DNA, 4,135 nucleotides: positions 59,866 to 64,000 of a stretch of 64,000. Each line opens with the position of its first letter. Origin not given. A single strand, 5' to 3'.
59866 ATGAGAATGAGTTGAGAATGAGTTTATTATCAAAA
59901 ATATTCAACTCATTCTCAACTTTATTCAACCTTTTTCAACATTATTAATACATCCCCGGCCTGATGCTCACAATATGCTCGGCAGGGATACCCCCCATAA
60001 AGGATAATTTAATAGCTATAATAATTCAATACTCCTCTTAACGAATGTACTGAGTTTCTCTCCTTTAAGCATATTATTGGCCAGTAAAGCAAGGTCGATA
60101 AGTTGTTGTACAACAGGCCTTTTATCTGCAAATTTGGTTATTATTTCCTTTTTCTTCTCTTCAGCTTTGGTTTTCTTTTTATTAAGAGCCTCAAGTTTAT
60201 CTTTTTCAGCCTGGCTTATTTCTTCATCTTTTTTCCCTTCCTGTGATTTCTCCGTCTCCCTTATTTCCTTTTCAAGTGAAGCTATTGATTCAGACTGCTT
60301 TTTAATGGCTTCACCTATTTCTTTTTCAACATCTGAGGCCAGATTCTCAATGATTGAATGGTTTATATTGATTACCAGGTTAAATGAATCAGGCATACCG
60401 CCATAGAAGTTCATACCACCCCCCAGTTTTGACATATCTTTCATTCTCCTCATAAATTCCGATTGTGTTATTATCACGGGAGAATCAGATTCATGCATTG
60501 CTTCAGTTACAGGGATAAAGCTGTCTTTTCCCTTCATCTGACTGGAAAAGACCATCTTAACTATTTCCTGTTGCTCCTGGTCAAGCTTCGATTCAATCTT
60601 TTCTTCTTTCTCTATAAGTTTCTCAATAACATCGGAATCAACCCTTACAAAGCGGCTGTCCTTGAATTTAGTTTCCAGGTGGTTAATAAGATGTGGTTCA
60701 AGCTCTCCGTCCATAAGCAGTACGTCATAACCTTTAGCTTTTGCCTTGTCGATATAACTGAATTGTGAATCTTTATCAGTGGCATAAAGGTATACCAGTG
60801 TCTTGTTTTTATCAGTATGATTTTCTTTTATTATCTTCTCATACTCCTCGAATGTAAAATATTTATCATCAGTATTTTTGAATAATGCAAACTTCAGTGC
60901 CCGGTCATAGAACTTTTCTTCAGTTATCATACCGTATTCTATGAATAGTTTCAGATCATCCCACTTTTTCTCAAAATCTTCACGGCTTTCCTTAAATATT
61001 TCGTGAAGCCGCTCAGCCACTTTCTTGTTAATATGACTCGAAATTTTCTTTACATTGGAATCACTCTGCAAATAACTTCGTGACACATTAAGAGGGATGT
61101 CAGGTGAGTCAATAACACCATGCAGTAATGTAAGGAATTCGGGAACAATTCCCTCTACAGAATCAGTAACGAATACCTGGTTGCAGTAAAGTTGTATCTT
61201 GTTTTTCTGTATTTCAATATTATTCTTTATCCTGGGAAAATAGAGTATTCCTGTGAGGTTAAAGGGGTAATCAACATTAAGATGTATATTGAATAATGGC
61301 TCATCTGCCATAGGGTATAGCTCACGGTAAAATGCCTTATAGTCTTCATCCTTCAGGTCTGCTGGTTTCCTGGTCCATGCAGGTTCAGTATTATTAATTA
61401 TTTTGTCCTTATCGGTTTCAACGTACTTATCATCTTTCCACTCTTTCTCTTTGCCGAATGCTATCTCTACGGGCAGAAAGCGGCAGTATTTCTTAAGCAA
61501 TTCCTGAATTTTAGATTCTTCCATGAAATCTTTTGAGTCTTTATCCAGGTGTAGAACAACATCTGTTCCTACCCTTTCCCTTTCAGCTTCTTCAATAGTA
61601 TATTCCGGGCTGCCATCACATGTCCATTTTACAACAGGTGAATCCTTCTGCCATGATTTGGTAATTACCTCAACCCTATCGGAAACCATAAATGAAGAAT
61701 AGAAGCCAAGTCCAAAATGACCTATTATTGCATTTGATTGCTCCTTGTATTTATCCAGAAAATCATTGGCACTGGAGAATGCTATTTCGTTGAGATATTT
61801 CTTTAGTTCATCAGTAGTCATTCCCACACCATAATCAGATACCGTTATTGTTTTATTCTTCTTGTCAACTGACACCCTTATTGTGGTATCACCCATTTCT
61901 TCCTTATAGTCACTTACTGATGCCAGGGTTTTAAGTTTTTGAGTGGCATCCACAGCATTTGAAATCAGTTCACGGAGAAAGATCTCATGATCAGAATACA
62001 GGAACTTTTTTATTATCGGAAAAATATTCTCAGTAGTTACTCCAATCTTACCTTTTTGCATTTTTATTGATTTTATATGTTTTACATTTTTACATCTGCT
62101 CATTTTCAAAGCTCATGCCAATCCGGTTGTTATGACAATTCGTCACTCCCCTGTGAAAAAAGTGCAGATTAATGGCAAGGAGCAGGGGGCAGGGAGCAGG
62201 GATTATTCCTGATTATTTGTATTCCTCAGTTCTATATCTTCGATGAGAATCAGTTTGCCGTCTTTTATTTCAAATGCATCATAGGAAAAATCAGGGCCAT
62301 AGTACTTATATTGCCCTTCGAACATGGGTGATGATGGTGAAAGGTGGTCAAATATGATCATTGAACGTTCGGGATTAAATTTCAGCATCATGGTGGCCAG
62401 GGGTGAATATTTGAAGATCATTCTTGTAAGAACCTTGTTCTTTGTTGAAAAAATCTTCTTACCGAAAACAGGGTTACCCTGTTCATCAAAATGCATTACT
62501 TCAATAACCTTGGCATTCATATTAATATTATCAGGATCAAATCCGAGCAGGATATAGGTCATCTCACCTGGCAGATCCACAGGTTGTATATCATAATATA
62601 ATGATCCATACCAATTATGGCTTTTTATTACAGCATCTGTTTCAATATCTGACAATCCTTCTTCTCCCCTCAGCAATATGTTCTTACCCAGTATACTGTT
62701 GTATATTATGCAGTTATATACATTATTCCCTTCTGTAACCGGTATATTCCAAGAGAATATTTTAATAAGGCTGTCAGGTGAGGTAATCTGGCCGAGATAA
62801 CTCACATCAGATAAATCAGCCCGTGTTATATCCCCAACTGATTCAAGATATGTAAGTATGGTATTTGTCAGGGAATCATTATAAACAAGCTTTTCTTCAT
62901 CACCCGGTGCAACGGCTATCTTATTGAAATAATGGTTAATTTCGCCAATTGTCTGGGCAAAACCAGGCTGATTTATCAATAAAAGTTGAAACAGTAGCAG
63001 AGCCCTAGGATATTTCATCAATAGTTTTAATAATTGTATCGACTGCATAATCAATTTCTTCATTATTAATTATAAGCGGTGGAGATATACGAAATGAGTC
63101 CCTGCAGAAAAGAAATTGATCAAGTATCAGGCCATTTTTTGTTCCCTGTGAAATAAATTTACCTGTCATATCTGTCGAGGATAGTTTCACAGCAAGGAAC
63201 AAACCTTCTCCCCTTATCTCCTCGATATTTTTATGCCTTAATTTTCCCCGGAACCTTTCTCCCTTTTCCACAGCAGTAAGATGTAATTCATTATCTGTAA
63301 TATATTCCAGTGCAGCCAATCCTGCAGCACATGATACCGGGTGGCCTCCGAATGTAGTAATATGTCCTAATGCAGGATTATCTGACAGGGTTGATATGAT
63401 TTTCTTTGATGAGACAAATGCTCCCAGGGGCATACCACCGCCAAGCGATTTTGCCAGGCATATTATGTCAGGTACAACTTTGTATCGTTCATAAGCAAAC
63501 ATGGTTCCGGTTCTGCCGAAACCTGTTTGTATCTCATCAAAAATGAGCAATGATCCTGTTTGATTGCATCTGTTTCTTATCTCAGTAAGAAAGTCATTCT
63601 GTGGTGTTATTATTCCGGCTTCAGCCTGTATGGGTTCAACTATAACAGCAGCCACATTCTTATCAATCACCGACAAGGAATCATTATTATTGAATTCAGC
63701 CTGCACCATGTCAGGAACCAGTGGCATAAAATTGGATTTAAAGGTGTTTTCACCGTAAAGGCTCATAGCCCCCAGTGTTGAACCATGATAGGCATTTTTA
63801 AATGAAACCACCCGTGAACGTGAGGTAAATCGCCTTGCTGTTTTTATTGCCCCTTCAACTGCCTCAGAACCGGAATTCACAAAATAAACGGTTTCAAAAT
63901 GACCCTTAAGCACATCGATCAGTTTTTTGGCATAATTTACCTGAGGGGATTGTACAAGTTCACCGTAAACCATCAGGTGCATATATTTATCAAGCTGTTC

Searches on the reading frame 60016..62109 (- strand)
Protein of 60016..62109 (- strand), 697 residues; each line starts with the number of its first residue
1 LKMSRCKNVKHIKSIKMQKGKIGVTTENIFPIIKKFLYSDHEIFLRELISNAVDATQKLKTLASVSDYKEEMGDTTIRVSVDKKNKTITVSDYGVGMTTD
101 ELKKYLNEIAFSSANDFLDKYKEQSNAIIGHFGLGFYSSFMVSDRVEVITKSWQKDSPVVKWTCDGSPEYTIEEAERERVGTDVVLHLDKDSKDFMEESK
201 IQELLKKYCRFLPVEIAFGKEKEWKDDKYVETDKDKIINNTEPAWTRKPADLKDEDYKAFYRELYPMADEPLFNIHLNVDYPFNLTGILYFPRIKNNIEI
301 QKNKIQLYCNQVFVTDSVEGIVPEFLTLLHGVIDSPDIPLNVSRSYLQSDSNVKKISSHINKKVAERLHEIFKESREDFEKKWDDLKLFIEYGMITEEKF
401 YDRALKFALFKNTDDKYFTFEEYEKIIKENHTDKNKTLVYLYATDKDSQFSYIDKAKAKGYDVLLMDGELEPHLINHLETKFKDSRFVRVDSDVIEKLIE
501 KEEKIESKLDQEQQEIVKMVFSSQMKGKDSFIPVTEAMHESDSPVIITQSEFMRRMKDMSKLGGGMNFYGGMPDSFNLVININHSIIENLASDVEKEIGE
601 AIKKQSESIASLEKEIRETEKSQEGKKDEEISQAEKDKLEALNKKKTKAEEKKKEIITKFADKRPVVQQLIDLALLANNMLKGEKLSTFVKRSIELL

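Call 51: search_protein_families(library=pfam, proteins=[window:60016-62109:-], max_evalue=0.00001)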
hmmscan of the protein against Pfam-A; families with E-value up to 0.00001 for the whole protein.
window:60016-62109:- (697 aa): 3 families
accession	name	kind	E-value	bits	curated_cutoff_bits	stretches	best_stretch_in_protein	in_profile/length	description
PF00183.23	HSP90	-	4.5e-51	174.8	24.4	1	229-600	72-450/518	Hsp90 protein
PF13589.12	HATPase_c_3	-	1.5e-12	48.1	25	1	43-165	5-106/137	Histidine kinase-, DNA gyrase B-, and HSP90-like ATPase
PF02518.31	HATPase_c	-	2.3e-08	34.9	26.4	1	45-190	10-109/111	Histidine kinase-, DNA gyrase B-, and HSP90-like ATPase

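Call 109: find_encoding_contigs(protein=window:60016-62109:-, flank=10000, max_places=1)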
Protein window:60016-62109:- (697 aa): no gene with exactly this product is on record in the collection.

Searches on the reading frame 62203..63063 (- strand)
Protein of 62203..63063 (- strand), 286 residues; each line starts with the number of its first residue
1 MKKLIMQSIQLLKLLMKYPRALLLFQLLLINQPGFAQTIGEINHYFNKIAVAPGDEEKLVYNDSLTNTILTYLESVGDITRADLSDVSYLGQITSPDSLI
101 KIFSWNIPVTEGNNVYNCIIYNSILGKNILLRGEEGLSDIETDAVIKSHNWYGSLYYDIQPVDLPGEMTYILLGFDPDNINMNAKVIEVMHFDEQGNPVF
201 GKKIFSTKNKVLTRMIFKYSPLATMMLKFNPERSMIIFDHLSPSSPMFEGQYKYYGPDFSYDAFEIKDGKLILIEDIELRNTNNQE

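Call 51: search_protein_families(library=pfam, proteins=[window:62203-63063:-], max_evalue=0.00001)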
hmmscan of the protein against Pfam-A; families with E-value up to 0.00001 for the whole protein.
window:62203-63063:- (286 aa): 0 families

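Call 110: find_encoding_contigs(protein=window:62203-63063:-, flank=10000, max_places=1)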
Protein window:62203-63063:- (286 aa): no gene with exactly this product is on record in the collection.
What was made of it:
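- Tried and rejected: Extending past the window's 3' end failed because the called start codons differ (calls 109, 110).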

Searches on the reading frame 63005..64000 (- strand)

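Call 51: search_protein_families(library=pfam, proteins=[window:63005-64000:-], max_evalue=0.00001)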
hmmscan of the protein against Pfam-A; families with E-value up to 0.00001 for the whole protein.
window:63005-64000:- (331 aa): 1 family
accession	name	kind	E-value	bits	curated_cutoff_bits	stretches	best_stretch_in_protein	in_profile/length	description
PF00202.27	Aminotran_3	-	4.9e-83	279.5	30.5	1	2-327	55-403/403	Aminotransferase class-III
